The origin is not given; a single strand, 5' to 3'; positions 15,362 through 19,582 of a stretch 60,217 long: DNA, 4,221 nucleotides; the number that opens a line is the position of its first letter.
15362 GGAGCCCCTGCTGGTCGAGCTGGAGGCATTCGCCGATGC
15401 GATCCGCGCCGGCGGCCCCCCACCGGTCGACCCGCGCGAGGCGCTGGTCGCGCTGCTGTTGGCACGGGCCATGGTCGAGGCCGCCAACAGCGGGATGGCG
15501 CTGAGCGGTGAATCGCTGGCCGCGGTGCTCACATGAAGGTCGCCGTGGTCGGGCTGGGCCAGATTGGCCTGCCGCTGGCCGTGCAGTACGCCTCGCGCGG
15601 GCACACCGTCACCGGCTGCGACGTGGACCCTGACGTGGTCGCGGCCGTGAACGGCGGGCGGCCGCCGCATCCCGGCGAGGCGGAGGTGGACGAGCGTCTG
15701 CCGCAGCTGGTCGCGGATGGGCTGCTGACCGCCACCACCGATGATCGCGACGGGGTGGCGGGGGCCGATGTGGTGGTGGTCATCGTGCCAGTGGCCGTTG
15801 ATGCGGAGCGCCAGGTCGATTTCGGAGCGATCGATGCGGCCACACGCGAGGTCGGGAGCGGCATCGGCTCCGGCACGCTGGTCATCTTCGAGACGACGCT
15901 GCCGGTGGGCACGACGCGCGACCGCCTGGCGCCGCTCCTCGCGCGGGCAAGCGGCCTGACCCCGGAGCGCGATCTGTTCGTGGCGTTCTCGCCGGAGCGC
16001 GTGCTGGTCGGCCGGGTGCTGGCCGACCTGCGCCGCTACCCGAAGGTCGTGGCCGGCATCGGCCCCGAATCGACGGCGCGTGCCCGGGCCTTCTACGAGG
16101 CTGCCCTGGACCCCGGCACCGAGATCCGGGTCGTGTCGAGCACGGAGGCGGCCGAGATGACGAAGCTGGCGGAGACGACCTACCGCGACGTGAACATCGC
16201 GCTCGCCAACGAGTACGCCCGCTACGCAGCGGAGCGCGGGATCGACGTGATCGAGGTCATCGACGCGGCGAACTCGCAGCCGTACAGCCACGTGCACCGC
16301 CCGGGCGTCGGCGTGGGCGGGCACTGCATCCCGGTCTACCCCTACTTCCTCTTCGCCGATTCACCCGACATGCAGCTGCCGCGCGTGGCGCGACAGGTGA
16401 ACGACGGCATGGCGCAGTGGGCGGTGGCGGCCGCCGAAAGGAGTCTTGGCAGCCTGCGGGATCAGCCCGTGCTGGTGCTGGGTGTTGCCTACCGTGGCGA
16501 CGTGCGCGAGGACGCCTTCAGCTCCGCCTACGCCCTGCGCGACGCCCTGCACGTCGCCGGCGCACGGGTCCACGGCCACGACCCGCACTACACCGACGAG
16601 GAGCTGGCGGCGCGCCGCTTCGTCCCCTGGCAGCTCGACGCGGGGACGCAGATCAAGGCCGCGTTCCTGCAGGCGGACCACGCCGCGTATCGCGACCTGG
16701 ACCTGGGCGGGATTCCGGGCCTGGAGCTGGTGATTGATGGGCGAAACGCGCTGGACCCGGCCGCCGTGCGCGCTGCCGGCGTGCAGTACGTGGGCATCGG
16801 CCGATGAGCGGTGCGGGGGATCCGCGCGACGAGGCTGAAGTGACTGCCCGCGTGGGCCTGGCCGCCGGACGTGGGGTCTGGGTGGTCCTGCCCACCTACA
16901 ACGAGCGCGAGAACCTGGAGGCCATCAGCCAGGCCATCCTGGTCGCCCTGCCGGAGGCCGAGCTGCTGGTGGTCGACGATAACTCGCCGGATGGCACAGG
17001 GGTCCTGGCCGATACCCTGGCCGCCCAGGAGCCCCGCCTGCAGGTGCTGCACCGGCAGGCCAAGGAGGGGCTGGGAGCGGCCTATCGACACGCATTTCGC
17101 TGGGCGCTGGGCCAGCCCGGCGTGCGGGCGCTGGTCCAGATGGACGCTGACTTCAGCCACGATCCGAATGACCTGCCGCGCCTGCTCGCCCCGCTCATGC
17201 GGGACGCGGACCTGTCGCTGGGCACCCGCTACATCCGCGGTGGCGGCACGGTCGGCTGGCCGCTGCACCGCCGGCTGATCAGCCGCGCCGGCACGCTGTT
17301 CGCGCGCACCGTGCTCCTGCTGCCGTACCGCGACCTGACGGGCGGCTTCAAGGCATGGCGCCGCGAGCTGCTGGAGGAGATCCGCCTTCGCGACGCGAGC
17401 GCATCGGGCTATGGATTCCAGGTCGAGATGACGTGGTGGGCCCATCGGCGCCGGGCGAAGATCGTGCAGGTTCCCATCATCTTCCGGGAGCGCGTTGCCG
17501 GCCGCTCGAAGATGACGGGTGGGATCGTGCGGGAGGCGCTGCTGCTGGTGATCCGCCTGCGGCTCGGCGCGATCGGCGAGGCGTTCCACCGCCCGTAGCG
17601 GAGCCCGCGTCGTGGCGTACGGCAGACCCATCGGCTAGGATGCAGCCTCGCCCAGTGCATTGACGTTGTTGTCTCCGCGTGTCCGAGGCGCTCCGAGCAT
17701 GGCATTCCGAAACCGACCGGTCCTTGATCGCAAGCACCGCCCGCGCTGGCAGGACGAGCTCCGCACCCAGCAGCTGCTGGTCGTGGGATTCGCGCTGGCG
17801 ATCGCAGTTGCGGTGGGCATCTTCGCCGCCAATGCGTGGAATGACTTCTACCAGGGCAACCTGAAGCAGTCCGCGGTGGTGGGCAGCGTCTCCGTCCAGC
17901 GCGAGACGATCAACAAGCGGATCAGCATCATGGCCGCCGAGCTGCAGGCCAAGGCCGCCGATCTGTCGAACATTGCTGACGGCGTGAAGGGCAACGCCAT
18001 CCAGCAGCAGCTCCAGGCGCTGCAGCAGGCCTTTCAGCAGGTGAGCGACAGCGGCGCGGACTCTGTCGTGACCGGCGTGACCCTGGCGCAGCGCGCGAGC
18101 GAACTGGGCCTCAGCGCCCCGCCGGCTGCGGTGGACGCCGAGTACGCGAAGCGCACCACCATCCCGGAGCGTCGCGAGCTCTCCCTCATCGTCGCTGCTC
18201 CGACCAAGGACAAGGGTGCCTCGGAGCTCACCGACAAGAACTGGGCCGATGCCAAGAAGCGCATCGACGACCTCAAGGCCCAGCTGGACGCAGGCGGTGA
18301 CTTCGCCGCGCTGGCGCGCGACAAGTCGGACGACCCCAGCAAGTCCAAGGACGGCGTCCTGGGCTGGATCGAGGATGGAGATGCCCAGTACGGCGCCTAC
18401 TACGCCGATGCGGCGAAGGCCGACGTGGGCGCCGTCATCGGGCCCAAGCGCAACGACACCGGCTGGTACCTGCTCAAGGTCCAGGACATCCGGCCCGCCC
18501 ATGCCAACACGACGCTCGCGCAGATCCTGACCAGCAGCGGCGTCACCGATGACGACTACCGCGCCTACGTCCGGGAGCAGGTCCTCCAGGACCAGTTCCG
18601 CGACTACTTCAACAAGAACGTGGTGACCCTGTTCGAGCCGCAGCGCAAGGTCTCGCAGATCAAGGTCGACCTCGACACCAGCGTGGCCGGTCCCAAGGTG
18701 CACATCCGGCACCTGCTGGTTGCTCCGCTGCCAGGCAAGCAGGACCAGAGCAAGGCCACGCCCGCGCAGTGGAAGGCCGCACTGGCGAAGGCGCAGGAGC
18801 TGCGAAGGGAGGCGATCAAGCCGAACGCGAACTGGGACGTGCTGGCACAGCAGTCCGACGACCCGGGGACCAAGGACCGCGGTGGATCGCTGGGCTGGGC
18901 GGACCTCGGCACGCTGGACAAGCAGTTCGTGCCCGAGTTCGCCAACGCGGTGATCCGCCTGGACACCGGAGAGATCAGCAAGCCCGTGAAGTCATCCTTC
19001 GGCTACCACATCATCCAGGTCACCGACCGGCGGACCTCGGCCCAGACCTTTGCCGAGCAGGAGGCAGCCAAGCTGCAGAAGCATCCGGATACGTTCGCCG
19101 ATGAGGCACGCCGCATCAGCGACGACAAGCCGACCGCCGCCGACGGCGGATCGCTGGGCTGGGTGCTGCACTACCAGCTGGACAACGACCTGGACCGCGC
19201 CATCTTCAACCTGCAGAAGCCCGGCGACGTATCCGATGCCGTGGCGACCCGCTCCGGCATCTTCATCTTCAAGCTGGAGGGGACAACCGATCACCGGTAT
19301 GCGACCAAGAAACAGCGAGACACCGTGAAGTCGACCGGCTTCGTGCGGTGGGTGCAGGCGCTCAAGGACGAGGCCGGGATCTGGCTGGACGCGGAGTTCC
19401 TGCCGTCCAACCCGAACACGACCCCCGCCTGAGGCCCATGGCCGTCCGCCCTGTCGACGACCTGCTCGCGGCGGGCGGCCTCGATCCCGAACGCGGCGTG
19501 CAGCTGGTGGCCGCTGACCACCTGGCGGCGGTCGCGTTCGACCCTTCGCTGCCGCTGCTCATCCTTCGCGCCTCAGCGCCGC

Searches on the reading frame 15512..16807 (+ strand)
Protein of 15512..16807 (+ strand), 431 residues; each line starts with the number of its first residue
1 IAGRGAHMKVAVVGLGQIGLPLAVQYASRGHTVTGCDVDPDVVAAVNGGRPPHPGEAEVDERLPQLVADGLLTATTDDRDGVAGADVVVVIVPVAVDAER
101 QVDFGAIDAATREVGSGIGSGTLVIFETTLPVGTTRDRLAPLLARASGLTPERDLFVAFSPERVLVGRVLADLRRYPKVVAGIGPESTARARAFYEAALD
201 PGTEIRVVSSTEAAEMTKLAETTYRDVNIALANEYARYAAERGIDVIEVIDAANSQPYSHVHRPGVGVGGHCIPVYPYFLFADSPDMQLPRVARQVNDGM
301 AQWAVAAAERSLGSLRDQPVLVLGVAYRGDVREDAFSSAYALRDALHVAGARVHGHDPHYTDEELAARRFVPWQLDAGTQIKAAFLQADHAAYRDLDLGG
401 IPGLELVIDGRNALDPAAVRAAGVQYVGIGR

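Call 24: search_protein_families(library=pfam, proteins=[window:15512-16807:+], max_evalue=0.00001)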
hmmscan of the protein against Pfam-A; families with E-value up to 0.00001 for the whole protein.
window:15512-16807:+ (431 aa): 4 families
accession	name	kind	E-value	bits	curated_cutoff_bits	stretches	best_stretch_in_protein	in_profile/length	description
PF03721.20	UDPG_MGDP_dh_N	-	6.3e-32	111.1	27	1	8-189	1-181/187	UDP-glucose/GDP-mannose dehydrogenase family, NAD binding domain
PF00984.24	UDPG_MGDP_dh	-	2.2e-22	79.4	25.4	1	212-293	1-88/94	UDP-glucose/GDP-mannose dehydrogenase family, central domain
PF03720.21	UDPG_MGDP_dh_C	-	2.4e-10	41.1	30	1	321-416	1-103/103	UDP-glucose/GDP-mannose dehydrogenase family, UDP binding domain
PF03446.21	NAD_binding_2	-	1.4e-06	28.8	21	1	9-139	1-104/161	NAD binding domain of 6-phosphogluconate dehydrogenase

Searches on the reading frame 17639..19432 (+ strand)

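Call 24: search_protein_families(library=pfam, proteins=[window:17639-19432:+], max_evalue=0.00001)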
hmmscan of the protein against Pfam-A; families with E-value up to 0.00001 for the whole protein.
window:17639-19432:+ (597 aa): 3 families
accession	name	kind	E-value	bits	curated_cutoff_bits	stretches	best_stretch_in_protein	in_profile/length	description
PF00639.27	Rotamase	-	5.6e-51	171.9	21.7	3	366-463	9-97/97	PPIC-type PPIASE domain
PF13616.12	Rotamase_3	-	5.9e-47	159.4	22.5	3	350-465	13-116/116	PPIC-type PPIASE domain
PF13145.12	Rotamase_2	-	3.3e-24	86.4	27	2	382-473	32-118/121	PPIC-type PPIASE domain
